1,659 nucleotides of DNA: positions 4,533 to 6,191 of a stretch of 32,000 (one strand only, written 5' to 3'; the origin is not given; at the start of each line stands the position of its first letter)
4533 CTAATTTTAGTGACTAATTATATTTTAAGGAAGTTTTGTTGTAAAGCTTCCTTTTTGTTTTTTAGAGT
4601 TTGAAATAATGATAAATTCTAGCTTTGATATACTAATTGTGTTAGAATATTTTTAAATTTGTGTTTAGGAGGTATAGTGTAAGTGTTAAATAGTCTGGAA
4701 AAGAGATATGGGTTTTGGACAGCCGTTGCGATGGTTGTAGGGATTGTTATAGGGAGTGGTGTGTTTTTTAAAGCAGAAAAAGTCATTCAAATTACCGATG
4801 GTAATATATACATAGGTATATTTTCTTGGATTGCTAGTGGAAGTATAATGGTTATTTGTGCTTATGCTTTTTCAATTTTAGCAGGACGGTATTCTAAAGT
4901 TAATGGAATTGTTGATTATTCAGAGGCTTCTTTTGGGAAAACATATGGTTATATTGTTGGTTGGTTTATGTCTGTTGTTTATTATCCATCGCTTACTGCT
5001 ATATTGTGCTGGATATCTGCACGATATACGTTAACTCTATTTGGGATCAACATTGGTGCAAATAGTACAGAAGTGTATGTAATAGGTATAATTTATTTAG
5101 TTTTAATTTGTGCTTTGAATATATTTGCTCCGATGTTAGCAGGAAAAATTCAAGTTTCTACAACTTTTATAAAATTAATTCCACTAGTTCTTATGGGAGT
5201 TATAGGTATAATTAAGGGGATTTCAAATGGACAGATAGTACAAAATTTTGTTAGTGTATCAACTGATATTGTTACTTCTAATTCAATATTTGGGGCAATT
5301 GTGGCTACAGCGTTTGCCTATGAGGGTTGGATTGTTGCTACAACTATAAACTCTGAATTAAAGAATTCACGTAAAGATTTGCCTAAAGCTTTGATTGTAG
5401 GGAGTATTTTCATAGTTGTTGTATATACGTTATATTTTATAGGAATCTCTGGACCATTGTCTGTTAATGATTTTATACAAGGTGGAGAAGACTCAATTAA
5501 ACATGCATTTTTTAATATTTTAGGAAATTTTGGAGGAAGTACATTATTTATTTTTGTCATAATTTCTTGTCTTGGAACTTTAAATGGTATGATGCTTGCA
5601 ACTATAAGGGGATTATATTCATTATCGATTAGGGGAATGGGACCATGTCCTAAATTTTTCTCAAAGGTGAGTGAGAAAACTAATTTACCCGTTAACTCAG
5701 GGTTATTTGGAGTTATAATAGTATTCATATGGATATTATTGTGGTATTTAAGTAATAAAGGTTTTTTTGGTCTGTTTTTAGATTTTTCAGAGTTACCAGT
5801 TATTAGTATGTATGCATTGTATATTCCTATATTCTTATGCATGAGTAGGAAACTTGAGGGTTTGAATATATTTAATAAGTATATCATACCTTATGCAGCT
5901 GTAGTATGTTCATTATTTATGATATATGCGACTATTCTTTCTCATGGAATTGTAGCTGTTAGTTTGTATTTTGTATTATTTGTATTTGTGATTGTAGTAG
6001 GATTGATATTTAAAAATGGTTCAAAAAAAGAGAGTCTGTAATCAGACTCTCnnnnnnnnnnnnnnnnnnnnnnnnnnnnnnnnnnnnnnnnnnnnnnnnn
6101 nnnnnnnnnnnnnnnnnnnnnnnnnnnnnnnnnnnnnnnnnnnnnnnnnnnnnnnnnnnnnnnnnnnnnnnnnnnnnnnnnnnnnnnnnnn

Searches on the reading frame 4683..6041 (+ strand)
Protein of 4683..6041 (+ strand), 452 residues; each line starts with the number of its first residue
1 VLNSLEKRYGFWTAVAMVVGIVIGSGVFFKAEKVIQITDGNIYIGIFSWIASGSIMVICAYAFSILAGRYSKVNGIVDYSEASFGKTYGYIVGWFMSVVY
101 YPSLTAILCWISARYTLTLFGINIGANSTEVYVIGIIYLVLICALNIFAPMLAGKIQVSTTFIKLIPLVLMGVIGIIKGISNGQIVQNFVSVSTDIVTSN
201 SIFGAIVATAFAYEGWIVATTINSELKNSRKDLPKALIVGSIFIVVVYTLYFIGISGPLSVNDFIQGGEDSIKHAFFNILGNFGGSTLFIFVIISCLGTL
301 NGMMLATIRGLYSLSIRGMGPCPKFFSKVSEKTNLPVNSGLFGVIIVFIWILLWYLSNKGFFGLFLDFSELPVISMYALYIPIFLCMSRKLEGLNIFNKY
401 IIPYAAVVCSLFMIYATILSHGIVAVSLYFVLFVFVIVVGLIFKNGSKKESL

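Call 3: search_protein_families(library=pfam, proteins=[window:4683-6041:+], max_evalue=1)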
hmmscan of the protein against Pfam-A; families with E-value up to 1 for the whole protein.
window:4683-6041:+ (452 aa): 2 families
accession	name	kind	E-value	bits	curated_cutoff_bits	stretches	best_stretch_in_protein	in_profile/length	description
PF13520.12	AA_permease_2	-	1.4e-48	166.4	27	1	10-441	2-426/427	Amino acid permease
PF00324.27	AA_permease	-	8.4e-30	104.3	24.6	1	16-433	4-426/470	Amino acid permease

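Call 45: find_related_loci(query=window:4683-6041:+, collection=genome_contigs, flank=10000)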
Query window:4683-6041:+ (452 aa) in genome_contigs; peptide patterns used: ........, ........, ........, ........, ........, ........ (x = any residue, [..] = any of these).
261 stretches matched a pattern; 28 encode a relative of the query (tblastn E <= 1e-3); 28 distinct loci.
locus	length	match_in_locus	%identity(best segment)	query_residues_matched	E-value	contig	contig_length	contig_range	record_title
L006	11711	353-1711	66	1-452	0e+0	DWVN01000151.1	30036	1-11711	MAG TPA_asm: Candidatus Dwaynia gallinarum isolate CHK166-5537 CHK166__C150515_L30036_SAMEA104467475, whole genome shotg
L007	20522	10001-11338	54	1-449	2e-162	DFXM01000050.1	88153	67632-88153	MAG TPA_asm: Clostridium sp. UBA4108 UBA4108_contig_580, whole genome shotgun sequence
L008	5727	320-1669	50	1-448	2e-136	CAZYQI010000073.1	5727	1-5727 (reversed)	MAG TPA_asm: uncultured Peptostreptococcaceae bacterium isolate SRP302447_co1_726 genome assembly, contig: NODE_39292_le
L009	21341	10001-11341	51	1-445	6e-136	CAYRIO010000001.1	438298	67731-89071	MAG TPA_asm: uncultured Peptostreptococcaceae bacterium isolate SRP302447_co2_65 genome assembly, contig: NODE_48_length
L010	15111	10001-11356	47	1-448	3e-134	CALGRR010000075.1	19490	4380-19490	MAG TPA_asm: uncultured Clostridia bacterium isolate SRR6425758_bin.124_CONCOCT_v1.1_MAG genome assembly, contig: ERZ176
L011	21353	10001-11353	47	1-452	5e-125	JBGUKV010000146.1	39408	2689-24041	MAG: Candidatus Copromorpha sp. isolate ruminal_MAG_272 ruminal_MAG_272_contig_0146, whole genome shotgun sequence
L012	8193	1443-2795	47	1-452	4e-124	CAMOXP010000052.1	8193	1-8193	MAG: uncultured Firmicutes bacterium isolate SRR873608_bin.135_metaWRAP_v1.3_MAG genome assembly, contig: NODE_29152_len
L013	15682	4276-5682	45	1-441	1e-123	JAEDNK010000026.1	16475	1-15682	MAG: Bacillota bacterium isolate MAG290 NODE_3591_length_16475_cov_7.697868, whole genome shotgun sequence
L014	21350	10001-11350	45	1-451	4e-122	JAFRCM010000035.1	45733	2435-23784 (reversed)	MAG: Bacillota bacterium isolate RGIG2370 Goat_Ileum-3__c79150, whole genome shotgun sequence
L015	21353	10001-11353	46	1-452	6e-122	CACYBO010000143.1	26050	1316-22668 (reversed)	MAG: uncultured Clostridiales bacterium isolate RUG11791 genome assembly, contig: RUG11791_asm_143, whole genome shotgun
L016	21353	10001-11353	46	1-452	2e-121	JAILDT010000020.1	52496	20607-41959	MAG: Clostridia bacterium isolate RUI027 k141_2241018_flag=0_multi=54.9897_len=52496, whole genome shotgun sequence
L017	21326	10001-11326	46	1-441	5e-122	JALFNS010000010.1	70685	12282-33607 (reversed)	MAG: Clostridiales bacterium isolate SUG847 k141_370232, whole genome shotgun sequence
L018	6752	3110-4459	45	1-451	1e-121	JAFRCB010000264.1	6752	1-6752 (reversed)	MAG: Lachnospiraceae bacterium isolate RGIG2359 Goat_Ileum-2__c190667, whole genome shotgun sequence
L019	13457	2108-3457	45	1-451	2e-121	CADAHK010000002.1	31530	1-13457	MAG: uncultured Clostridiales bacterium isolate RUG13296 genome assembly, contig: RUG13296_asm_2, whole genome shotgun s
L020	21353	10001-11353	45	1-452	1e-120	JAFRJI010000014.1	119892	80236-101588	MAG: Bacillota bacterium isolate RGIG2522 Goat_Jejunum-4__c88497, whole genome shotgun sequence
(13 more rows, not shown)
